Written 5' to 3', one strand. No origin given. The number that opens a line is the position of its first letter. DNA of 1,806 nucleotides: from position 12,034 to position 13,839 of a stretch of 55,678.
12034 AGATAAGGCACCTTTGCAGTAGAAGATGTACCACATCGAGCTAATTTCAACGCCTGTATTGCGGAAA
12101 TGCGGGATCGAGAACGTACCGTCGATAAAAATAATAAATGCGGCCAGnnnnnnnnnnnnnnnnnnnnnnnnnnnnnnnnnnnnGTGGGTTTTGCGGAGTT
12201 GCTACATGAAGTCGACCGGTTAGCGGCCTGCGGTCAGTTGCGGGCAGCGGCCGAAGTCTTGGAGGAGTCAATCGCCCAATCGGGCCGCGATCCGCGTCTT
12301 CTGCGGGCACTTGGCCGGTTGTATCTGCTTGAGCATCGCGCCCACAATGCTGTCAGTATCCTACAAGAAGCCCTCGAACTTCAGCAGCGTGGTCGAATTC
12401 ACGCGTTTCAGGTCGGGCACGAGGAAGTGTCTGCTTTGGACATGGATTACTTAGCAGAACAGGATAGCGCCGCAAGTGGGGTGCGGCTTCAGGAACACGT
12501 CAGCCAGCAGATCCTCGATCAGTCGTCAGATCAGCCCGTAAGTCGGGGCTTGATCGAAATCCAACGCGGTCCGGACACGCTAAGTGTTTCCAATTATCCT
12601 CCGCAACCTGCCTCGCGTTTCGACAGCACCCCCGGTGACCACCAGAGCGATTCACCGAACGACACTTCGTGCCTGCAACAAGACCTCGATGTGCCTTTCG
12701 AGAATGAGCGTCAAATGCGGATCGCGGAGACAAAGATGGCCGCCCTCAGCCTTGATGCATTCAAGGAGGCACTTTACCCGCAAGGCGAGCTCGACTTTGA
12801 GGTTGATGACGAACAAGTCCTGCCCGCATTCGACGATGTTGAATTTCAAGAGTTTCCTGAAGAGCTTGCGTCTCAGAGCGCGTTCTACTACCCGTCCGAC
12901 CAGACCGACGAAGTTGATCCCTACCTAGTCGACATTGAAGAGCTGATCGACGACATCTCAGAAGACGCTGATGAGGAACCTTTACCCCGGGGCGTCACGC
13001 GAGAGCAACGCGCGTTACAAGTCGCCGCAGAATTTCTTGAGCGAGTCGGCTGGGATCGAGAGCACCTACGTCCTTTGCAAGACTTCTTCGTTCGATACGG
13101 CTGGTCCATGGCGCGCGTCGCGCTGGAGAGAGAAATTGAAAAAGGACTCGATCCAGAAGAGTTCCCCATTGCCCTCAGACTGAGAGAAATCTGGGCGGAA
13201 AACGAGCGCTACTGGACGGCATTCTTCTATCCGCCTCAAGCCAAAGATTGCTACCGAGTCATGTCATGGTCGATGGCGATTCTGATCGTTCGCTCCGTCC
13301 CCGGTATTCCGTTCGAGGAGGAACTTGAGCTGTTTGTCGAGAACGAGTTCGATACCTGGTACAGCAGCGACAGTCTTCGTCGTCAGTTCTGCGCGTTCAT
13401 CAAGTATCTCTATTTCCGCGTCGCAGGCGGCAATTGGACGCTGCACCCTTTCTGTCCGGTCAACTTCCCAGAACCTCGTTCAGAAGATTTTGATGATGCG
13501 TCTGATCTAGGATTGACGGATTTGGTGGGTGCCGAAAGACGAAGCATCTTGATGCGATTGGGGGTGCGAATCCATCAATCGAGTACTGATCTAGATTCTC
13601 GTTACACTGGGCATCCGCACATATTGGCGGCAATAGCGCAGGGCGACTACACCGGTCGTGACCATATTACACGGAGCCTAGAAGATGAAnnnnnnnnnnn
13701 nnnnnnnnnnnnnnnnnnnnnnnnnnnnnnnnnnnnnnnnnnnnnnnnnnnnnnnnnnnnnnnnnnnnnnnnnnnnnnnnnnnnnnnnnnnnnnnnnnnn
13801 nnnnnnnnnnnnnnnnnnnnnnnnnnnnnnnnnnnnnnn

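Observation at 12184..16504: Candidate undescribed two-gene system: acidic 502-aa protein translationally coupled to a RapA-like SNF2 ATPase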

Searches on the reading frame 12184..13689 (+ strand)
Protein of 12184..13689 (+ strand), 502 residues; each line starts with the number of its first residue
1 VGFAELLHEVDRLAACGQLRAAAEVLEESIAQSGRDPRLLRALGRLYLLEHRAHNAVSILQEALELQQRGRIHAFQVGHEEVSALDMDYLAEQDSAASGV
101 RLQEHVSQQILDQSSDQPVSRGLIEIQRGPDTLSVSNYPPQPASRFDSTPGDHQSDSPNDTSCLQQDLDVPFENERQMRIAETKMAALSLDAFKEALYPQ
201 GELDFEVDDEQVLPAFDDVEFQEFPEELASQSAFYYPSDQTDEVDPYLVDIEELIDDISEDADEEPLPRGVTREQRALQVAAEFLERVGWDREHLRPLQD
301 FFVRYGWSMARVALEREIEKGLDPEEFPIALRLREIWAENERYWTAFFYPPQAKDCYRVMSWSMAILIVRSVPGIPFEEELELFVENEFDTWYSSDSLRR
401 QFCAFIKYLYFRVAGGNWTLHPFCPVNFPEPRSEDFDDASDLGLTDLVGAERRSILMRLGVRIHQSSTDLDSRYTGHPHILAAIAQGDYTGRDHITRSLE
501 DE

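Call 6: search_protein_families(library=pfam, proteins=[window:12184-13689:+], max_evalue=1)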
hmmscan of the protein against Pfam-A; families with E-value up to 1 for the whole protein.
window:12184-13689:+ (502 aa): 4 families
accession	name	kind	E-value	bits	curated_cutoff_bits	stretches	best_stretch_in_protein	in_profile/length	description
PF14559.12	TPR_19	-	0.002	18.9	25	1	17-75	5-64/68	Tetratricopeptide repeat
PF13428.12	TPR_14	-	0.014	16.5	23.5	1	5-46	3-44/44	Tetratricopeptide repeat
PF13432.12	TPR_16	-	0.13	13.2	32.7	1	15-66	9-60/65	Tetratricopeptide repeat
PF13424.12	TPR_12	-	0.4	11.4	30.1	1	15-68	22-76/77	Tetratricopeptide repeat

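Call 7: search_protein_families(library=padloc, proteins=[window:12184-13689:+], max_evalue=1)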
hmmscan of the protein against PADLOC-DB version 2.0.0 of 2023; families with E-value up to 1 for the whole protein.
window:12184-13689:+ (502 aa): 0 families

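Call 8: search_protein_families(library=ncbifam, proteins=[window:12184-13689:+], max_evalue=1)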
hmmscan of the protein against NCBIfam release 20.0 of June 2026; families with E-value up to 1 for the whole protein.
window:12184-13689:+ (502 aa): 3 families
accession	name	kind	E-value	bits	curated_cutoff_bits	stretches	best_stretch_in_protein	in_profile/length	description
TIGR00540.1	TPR_hemY_coli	hypoth_equivalog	0.00051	18.9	142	1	8-71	298-360/385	heme biosynthesis-associated TPR protein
TIGR02917.1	PEP_TPR_lipo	equivalog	0.098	10.5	312.2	1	17-67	750-800/899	XrtA/PEP-CTERM system TPR-repeat protein PrsT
NF045772.1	VirAssocBptA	equivalog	0.13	12.1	300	1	183-247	77-139/206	virulence-associated protein BptA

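Call 12: find_homologous_proteins(query=window:12184-13689:+)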
Query window:12184-13689:+ (502 aa): 3 proteins with E <= 0.001 among 8000 candidates.
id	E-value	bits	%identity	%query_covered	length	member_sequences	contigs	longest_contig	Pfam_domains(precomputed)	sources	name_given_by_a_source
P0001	0.0e+0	1128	99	100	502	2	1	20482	-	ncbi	ncbi:MAG: hypothetical protein ACR2KU_06215 [Gammaproteobacteria bacterium]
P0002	9.5e-237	805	77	97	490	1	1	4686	PF14559.13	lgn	-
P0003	5.7e-48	182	30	91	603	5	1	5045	-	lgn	-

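Call 13: find_encoding_contigs(protein=P0001, flank=10000)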
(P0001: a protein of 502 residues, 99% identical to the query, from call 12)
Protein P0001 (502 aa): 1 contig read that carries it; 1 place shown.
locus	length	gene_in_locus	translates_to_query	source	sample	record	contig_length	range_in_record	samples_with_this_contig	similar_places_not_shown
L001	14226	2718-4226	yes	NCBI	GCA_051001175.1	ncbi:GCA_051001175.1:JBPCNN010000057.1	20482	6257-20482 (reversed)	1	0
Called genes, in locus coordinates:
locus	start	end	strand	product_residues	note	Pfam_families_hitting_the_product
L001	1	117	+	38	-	?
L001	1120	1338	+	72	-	PF10049:DUF2283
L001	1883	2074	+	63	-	-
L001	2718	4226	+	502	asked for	-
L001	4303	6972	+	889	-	PF00270:DEAD, PF04851:ResIII, PF00176:SNF2-rel_dom, PF00271:Helicase_C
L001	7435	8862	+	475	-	PF00294:PfkB, PF08543:Phos_pyr_kin (faint), PF01467:CTP_transf_like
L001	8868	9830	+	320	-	PF01073:3Beta_HSD, PF01370:Epimerase, PF04321:RmlD_sub_bind (weak), PF07993:NAD_binding_4 (faint), PF16363:GDP_Man_Dehyd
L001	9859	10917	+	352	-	PF01075:Glyco_transf_9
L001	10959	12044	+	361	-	PF01075:Glyco_transf_9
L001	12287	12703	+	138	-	PF19662:DUF6165, PF14063:DUF4254 (faint)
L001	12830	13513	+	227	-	PF06293:Kdo, PF01636:APH (faint), PF01163:RIO1, PF19974:TCAD9 (weak), PF00069:Pkinase (weak)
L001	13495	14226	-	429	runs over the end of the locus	PF04413:Glycos_transf_N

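Call 14: find_encoding_contigs(protein=P0002, flank=10000)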
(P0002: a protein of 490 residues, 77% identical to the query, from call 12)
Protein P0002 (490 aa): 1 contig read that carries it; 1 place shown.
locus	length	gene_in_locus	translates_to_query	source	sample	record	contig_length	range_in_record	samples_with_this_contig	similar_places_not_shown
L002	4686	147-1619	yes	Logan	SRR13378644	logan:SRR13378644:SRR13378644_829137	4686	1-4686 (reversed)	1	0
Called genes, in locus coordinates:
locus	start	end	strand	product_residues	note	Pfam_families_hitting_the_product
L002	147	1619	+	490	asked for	PF14559:TPR_19 (faint)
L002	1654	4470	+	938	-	PF00176:SNF2-rel_dom, PF00270:DEAD, PF04851:ResIII, PF00271:Helicase_C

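Call 15: find_encoding_contigs(protein=P0003, flank=10000)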
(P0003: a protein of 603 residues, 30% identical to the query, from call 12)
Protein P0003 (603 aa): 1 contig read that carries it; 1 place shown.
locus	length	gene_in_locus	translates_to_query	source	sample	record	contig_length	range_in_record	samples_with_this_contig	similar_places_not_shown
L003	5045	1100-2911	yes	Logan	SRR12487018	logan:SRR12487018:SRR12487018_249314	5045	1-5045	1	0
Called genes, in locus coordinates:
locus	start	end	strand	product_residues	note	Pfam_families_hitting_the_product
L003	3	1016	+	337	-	?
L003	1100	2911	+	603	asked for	-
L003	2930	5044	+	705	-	?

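Call 30: search_protein_representatives(alignment_id=A1)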
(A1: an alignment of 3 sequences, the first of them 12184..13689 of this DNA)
Query: 3 sequences, 504 profile positions. Proteins with E-value up to 0.001 (for the whole library): 538; up to 1e-10: 390; up to 1e-30: 163. The best 150 are listed.
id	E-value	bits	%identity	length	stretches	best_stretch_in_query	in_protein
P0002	1.4e-282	954.4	-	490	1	4-492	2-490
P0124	3.5e-149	514.3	-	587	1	5-483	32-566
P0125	4.5e-135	467.8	-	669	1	6-486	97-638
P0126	5.0e-117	408.3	-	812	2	224-482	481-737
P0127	1.8e-110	386.6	-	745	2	7-476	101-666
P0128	3.4e-103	362.6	-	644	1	7-473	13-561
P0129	2.1e-97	343.5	-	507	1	63-466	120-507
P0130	1.7e-92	327.3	-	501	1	206-479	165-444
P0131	8.3e-92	325.1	-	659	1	5-483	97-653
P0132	9.0e-91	321.6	-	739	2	235-470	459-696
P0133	3.9e-89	316.2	-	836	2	199-485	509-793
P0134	6.1e-88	312.3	-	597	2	196-465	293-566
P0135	1.6e-86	307.6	-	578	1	8-466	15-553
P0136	1.2e-84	301.5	-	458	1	208-467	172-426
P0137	1.5e-84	301.1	-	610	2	180-470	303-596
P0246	1.2e-35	139.8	-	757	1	200-437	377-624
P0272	4.2e-32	128.1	-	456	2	191-432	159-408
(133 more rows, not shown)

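Call 34: find_homologous_proteins(query=A2, max_evalue=1e-10)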
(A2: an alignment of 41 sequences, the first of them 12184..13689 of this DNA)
Query A2 (41 sequences) (502 aa, profile of the alignment): 4 proteins with E <= 1e-10 among 8000 candidates.
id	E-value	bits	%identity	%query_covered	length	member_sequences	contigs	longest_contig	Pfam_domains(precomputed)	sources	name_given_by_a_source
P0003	1.1e-122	429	30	91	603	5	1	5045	-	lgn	-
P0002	9.1e-119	416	77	97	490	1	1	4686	PF14559.13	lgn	-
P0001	4.1e-117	411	99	100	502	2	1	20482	-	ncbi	ncbi:MAG: hypothetical protein ACR2KU_06215 [Gammaproteobacteria bacterium]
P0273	4.2e-11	61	27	14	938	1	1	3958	PF09976.16,PF13414.13,PF24575.2,PF00515.35,PF13424.13,PF13429.13,PF14561.13,PF07719.24,PF13174.13,PF25063.1,PF13431.13,PF23914.2,PF25062.2,PF25058.2,PF23300.4,PF13176.13,PF13428.13,PF25064.2,PF14559.13,PF13371.13,PF12895.14,PF21033.5,PF13432.13,PF13181.13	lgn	-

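Call 47: predict_structure(alignment_id=A3)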
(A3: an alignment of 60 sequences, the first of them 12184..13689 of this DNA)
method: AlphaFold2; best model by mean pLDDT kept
length: 502 residues; sequences in the alignment: 60
mean_pLDDT: 69.4   pTM: 0.47
mean pLDDT of the five models: 69.4, 69.3, 68.5, 68.1, 66.6
residues with pLDDT >= 90: 180; 70-90: 87; 50-70: 89; < 50: 146
segments of 3 or more residues with pLDDT < 50: 115-246, 467-476
pLDDT, mean of each block of 10 residues (from residue 1): 94 98 98 97 98 96 94 68 82 80 68 52 39 35 35 35 33 33 29 31 29 33 38 39 46 53 65 94 97 96 91 93 96 96 88 84 93 93 95 91 91 75 76 66 59 73 57 50 66 58 44
secondary structure, 60 per line:
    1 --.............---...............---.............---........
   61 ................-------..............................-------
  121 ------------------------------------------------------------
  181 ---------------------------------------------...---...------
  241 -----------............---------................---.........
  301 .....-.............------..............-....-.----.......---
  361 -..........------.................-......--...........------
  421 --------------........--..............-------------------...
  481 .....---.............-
elements in order: H3-15 H19-33 H37-49 H53-76 H84-113 H252-263 H273-288 H292-305 H307-319 H326-339 H341-344 H351-357 H362-371 H378-394 H396-401 H405-414 H435-442 H445-458 H478-485 H489-501

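Call 50: fold_search(model_id=the predicted structure, library=pdb)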
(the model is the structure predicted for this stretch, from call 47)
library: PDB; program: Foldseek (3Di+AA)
matches with E <= 10: 268; with E <= 0.001: 0
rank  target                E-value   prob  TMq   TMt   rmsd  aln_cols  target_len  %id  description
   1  4cgq_A                1.7e-01  1.00  0.12  0.62  12.5        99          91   17  Full length Tah1 bound to HSP90 peptide SRMEEVD (released 2014-12-17)
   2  6w5q_B                3.1e-01  1.00  0.12  0.57   1.1        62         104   24  Structure of the globular C-terminal domain of P. aeruginosa LpoP (released 2020-05-06)
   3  6w5q_C                3.6e-01  1.00  0.12  0.57   1.1        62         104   24  Structure of the globular C-terminal domain of P. aeruginosa LpoP (released 2020-05-06)
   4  2avp                  3.6e-01  1.00  0.13  0.83   2.0        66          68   21  Crystal structure of an 8 repeat consensus TPR superhelix (released 2005-09-13)
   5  5fzq_B                3.7e-01  1.00  0.13  0.58   1.2        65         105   20  Designed TPR Protein M4N (released 2016-10-12)
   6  6w5q_G                3.9e-01  1.00  0.12  0.57   1.1        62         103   24  Structure of the globular C-terminal domain of P. aeruginosa LpoP (released 2020-05-06)
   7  6w5q_F                4.1e-01  1.00  0.12  0.58   1.1        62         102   24  Structure of the globular C-terminal domain of P. aeruginosa LpoP (released 2020-05-06)
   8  6w5q_A                4.1e-01  1.00  0.12  0.56   1.1        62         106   24  Structure of the globular C-terminal domain of P. aeruginosa LpoP (released 2020-05-06)
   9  6w5q_H                4.7e-01  1.00  0.12  0.56   1.0        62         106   24  Structure of the globular C-terminal domain of P. aeruginosa LpoP (released 2020-05-06)
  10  6w5q_D                6.3e-01  1.00  0.12  0.56   1.1        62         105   24  Structure of the globular C-terminal domain of P. aeruginosa LpoP (released 2020-05-06)
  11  8ump_A                6.6e-01  0.99  0.13  0.49  14.9       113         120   18  T33-ml35 - Designed Tetrahedral Protein Cage Using Machine Learning Algorithms (released 2023-11-15)
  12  5fzq_A                7.3e-01  0.99  0.13  0.56  12.5       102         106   19  Designed TPR Protein M4N (released 2016-10-12)
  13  2jlb_A                8.0e-01  1.00  0.13  0.12   1.7        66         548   23  Xanthomonas campestris putative OGT (XCC0866), complex with UDP- GlcNAc phosphonate analogue (released 2008-11-25)
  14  6efk_A                8.4e-01  1.00  0.12  0.44   1.6        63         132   22  Crystal structure of the human CHIP TPR domain in complex with a 5mer acetylated HSP70 peptide (released 2019-07-31)
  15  8f14_A                8.4e-01  1.00  0.12  0.44   1.5        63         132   22  Structure of the STUB1 TPR domain in complex with H201, an all-D Helicon Polypeptide (released 2023-02-15)
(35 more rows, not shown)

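Call 52: search_solved_structures(query=A3, max_evalue=1)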
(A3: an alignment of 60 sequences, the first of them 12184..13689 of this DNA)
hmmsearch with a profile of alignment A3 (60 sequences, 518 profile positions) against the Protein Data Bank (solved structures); distinct sequences matched with E-value up to 1: 207 (the best 60 are shown).
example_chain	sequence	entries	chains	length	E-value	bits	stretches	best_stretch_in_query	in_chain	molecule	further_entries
9qhb_A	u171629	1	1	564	5.6e-55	190.7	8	18-83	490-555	Engineered tetratricopeptide repeat protein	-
8bu0_A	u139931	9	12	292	3.7e-32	115.5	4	18-82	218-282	Consensus tetratricopeptide repeat protein | Crystal structure of an 8-repeat consensus TPR superhelix with Zinc. | Monomer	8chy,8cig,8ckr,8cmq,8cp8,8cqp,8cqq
9qhc_A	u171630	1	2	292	5.7e-29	104.9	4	18-78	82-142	Engineered tetratricopeptide repeat protein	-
7obi_A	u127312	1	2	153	6.6e-26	94.8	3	22-81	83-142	CTPR-rv4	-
2fo7_A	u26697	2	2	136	2.7e-16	63.1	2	18-78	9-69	SYNTHETIC CONSENSUS TPR PROTEIN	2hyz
8ch0_A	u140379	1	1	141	2.7e-16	63.1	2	18-78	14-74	Consensus tetratricopeptide repeat protein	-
9gzg_A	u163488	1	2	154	6.6e-16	61.8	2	22-83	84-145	Engineered CTPR protein with glutamic acids for conductivity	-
1na0_A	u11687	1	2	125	5e-15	58.9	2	18-83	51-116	designed protein CTPR3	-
3kd7_A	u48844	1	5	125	7.5e-13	51.8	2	18-79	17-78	CTPR390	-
6vbu_4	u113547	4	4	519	1.4e-12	50.9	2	22-75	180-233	Bardet-Biedl syndrome 4 protein homolog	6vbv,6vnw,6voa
6v8e_A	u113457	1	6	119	3.2e-12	49.7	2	18-83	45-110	Designed protein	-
6xt9_D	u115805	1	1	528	3.5e-12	49.5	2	23-76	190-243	Bardet-Biedl syndrome 4 protein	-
6vfi_B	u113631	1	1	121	5.2e-12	49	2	18-77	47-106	O43_dn18B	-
4y6c_A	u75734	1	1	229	1.2e-11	47.8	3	38-82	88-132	ANSERINA PUTATIVE KINESIN LIGHT chain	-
6vfh_A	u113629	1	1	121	1.9e-11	47.1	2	18-79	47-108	T33_dn10A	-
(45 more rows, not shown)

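Call 56: fold_search(model_id=the predicted structure, library=viral)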
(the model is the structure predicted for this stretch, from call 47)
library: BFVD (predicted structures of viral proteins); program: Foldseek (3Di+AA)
matches with E <= 10: 63; with E <= 0.001: 0
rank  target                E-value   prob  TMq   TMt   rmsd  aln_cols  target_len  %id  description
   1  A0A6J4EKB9            1.9e-01  0.63  0.12  0.17  37.1       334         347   13  (no name in the UniProt tables at hand)
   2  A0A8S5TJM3            3.0e-01  1.00  0.13  0.18  17.0       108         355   18  Tetratricopeptide repeat [Siphoviridae sp. ctwQT14]
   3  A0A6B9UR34            9.8e-01  0.09  0.11  0.10  29.0       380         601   13  (no name in the UniProt tables at hand)
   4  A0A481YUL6            1.1e+00  0.99  0.12  0.69   2.8        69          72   16  Tetratricopeptide repeat protein [Marseillevirus LCMAC102]
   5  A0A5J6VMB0            1.4e+00  0.84  0.12  0.30  24.2       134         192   16  Uncharacterized protein [Megaviridae environmental sample]
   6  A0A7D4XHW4            1.4e+00  0.06  0.11  0.05  20.9       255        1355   10  Non-structural polyprotein (Fragment) [PNG bee virus 5]
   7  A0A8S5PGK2            1.7e+00  0.99  0.11  0.83   1.7        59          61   14  Uncharacterized protein [Siphoviridae sp. ctM5A27]
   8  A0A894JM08            1.7e+00  0.05  0.08  0.11  26.5       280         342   10  (no name in the UniProt tables at hand)
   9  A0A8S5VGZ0            1.8e+00  0.03  0.08  0.05  44.7       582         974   11  Uncharacterized protein [Myoviridae sp. ctkfK18]
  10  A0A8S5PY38            2.0e+00  0.92  0.12  0.17  13.4        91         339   16  Glycosyltransferase [Myoviridae sp. ctgsk7]
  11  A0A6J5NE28            2.0e+00  0.03  0.11  0.09  37.8       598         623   12  Uncharacterized protein [uncultured Caudovirales phage]
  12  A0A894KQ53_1          2.0e+00  0.03  0.07  0.04  43.2       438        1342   15  Polyprotein [Feksystermes virus]
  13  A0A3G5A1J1            2.1e+00  0.99  0.13  0.29   1.8        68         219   24  Tetratricopeptide repeat protein [Harvfovirus sp.]
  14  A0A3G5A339            2.1e+00  0.54  0.09  0.15  14.8       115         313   16  Tetratricopeptide repeat protein [Harvfovirus sp.]
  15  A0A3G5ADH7            2.2e+00  0.99  0.12  0.28   1.5        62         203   19  Sel1 repeat family protein [Hyperionvirus sp.]
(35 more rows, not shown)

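Call 66: find_encoding_contigs(protein=P0126, flank=6000, max_places=2)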
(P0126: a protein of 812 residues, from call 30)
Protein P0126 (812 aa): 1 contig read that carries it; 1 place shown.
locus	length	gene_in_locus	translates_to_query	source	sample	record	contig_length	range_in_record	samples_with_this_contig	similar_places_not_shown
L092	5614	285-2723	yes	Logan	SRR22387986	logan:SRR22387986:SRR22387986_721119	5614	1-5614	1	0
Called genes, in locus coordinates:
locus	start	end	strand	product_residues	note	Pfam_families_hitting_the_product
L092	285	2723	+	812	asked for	-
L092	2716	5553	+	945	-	PF00176:SNF2-rel_dom, PF00270:DEAD, PF04851:ResIII, PF00271:Helicase_C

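Call 67: find_encoding_contigs(protein=P0272, flank=6000, max_places=2)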
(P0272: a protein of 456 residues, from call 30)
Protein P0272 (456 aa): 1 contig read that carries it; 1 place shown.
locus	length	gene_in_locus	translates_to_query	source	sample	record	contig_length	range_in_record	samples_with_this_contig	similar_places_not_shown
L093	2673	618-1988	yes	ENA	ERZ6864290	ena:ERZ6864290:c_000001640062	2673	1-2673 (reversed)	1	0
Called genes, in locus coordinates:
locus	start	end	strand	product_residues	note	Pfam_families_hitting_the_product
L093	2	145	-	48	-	?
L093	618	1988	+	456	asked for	-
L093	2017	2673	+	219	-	?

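Call 68: find_encoding_contigs(protein=P0246, flank=6000, max_places=2)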
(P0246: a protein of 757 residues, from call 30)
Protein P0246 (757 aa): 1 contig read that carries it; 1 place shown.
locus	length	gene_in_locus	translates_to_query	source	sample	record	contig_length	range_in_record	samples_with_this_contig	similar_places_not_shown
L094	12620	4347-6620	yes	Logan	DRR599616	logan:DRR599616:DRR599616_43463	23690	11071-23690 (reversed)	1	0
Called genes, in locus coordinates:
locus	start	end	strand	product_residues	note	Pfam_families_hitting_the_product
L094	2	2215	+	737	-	?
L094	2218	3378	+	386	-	PF14487:DarT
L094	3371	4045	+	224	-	PF22397:NADAR-DarT1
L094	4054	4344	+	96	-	-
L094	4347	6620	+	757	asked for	-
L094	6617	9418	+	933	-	PF00176:SNF2-rel_dom, PF04851:ResIII, PF00270:DEAD, PF00271:Helicase_C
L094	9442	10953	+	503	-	PF28082:ZorA-like_t1 (weak), PF01442:Apolipoprotein (faint)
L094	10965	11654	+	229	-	-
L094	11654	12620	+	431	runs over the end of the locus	PF26739:DUF8245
